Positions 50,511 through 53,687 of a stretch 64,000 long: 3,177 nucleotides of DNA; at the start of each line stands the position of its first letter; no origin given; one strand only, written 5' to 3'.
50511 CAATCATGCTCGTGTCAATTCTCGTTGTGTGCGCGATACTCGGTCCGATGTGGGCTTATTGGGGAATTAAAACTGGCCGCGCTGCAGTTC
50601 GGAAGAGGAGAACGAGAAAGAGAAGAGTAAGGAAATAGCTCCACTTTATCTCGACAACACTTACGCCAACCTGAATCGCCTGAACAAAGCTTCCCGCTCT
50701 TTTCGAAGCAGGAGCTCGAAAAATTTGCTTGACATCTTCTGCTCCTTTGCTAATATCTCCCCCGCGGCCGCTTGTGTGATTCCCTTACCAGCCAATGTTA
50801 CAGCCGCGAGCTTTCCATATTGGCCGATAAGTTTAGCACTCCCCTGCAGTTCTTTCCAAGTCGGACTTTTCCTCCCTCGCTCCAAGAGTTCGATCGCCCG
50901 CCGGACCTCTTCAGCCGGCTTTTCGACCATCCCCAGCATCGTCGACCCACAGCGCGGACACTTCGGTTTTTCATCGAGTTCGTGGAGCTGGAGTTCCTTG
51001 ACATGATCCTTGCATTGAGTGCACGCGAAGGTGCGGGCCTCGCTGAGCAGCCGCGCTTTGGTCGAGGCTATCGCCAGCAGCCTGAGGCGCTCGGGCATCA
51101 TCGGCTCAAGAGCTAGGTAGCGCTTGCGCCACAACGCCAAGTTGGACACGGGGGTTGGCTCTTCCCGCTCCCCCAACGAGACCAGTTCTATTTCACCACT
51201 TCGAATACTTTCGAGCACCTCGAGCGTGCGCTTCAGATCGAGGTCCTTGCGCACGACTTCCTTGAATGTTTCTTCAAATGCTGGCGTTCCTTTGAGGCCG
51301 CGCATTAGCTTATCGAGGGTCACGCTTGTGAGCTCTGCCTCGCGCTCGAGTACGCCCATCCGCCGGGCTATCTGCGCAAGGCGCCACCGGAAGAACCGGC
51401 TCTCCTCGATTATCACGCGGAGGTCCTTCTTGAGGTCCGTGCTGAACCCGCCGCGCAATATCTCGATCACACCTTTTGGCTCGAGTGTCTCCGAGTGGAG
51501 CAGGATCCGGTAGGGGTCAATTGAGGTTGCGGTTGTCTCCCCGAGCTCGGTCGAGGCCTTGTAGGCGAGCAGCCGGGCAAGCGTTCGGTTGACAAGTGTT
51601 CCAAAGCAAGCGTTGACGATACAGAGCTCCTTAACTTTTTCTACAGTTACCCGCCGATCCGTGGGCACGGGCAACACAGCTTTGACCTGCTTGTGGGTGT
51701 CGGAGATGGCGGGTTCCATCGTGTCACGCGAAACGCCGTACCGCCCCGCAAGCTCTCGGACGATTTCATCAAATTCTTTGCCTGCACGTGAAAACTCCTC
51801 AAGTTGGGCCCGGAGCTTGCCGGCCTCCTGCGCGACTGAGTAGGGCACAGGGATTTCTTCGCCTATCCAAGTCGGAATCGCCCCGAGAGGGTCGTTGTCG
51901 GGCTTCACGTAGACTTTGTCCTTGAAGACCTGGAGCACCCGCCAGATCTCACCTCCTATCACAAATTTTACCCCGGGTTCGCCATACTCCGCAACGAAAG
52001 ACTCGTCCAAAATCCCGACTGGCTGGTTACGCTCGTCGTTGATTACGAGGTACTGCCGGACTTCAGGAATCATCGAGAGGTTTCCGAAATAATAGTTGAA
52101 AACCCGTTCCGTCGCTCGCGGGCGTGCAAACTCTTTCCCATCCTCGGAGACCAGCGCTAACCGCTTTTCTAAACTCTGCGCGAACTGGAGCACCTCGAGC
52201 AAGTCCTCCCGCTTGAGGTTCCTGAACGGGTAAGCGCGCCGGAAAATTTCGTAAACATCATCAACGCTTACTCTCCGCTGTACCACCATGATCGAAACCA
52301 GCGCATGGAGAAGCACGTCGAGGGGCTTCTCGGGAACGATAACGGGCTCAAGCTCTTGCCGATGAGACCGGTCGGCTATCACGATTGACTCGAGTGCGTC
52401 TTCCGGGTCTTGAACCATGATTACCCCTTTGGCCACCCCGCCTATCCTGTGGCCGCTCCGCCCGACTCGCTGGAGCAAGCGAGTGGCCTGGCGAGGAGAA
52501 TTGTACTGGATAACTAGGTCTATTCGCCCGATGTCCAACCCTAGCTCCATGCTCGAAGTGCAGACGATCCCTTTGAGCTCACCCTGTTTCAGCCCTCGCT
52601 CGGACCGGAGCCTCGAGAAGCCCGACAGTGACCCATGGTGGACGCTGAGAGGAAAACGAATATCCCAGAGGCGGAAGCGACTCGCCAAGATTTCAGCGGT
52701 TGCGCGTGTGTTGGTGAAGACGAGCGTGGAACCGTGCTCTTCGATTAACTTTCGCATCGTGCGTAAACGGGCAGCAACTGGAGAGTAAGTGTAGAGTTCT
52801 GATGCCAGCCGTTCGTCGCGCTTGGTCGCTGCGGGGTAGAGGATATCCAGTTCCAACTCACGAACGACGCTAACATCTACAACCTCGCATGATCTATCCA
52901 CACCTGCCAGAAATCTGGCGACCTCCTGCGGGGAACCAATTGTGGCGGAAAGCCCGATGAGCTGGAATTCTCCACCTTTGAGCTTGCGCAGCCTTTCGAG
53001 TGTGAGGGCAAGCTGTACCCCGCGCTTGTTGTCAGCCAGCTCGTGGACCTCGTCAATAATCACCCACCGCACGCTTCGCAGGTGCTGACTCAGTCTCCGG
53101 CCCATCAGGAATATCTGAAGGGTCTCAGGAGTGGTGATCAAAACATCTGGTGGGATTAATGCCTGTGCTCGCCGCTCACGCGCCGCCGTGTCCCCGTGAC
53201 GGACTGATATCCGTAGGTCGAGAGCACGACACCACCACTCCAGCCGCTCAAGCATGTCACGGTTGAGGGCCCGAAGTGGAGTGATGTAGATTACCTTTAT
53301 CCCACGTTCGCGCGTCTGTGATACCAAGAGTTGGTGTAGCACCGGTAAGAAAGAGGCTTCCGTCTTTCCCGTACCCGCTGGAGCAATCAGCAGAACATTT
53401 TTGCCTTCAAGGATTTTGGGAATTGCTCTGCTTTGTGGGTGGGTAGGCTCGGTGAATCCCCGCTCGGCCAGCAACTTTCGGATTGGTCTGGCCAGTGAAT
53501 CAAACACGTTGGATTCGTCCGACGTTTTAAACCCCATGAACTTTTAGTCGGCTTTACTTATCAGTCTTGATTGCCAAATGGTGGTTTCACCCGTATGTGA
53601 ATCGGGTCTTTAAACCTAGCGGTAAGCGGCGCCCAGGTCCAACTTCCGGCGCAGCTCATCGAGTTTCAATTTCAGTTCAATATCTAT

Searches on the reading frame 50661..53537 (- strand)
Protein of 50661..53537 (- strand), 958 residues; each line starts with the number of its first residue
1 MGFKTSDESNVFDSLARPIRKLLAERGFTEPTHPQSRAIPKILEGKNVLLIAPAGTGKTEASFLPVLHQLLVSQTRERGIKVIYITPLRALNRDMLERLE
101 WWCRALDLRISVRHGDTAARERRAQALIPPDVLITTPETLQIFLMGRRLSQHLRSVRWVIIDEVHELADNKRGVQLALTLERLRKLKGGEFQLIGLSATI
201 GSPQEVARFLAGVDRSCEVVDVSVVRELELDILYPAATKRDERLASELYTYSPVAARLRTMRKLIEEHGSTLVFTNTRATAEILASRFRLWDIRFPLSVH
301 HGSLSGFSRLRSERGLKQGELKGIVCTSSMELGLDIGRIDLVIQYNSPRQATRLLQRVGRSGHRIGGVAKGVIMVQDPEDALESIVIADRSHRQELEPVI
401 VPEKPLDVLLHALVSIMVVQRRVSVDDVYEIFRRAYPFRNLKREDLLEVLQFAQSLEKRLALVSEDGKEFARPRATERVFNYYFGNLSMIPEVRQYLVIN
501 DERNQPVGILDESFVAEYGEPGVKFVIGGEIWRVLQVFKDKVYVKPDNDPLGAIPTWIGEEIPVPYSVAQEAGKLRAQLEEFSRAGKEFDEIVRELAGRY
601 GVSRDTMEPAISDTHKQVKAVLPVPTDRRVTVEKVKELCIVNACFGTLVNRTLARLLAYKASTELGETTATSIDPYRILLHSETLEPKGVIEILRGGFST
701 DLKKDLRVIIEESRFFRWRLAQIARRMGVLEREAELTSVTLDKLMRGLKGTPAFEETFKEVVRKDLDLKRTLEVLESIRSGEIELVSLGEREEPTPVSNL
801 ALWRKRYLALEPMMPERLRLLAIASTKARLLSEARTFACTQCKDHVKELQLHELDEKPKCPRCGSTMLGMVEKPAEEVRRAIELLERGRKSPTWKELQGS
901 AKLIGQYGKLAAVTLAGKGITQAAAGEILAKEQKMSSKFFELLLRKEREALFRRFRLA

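Call 73: find_encoding_contigs(protein=window:50661-53537:-, flank=10000, max_places=1)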
Protein window:50661-53537:- (958 aa): 2 contigs read that carry it; 1 place shown.
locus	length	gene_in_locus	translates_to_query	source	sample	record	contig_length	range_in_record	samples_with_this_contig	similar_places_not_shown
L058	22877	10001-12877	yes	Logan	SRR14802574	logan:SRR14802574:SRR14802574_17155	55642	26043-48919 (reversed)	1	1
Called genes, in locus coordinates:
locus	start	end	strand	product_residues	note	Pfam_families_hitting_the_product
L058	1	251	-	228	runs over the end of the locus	PF25213:HVO_A0261_N (weak), PF01982:CTP-dep_RFKase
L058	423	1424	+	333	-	PF00044:Gp_dh_N, PF02800:Gp_dh_C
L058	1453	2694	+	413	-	PF00162:PGK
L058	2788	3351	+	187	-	PF04252:SFM1-like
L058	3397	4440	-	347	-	PF02615:Ldh_2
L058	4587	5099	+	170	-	PF14810:TGT_C2, PF01472:PUA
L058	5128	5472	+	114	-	PF01849:NAC, PF19026:UBA_HYPK (weak)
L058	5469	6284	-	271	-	PF01063:Aminotran_4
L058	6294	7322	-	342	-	PF00425:Chorismate_bind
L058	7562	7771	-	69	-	-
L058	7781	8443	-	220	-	PF03483:B3_4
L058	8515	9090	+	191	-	PF02245:Pur_DNA_glyco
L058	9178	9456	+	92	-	PF00708:Acylphosphatase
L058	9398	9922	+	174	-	-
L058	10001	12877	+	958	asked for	PF04851:ResIII, PF00270:DEAD, PF00271:Helicase_C, PF19306:WHD_Lhr, PF08494:DEAD_assoc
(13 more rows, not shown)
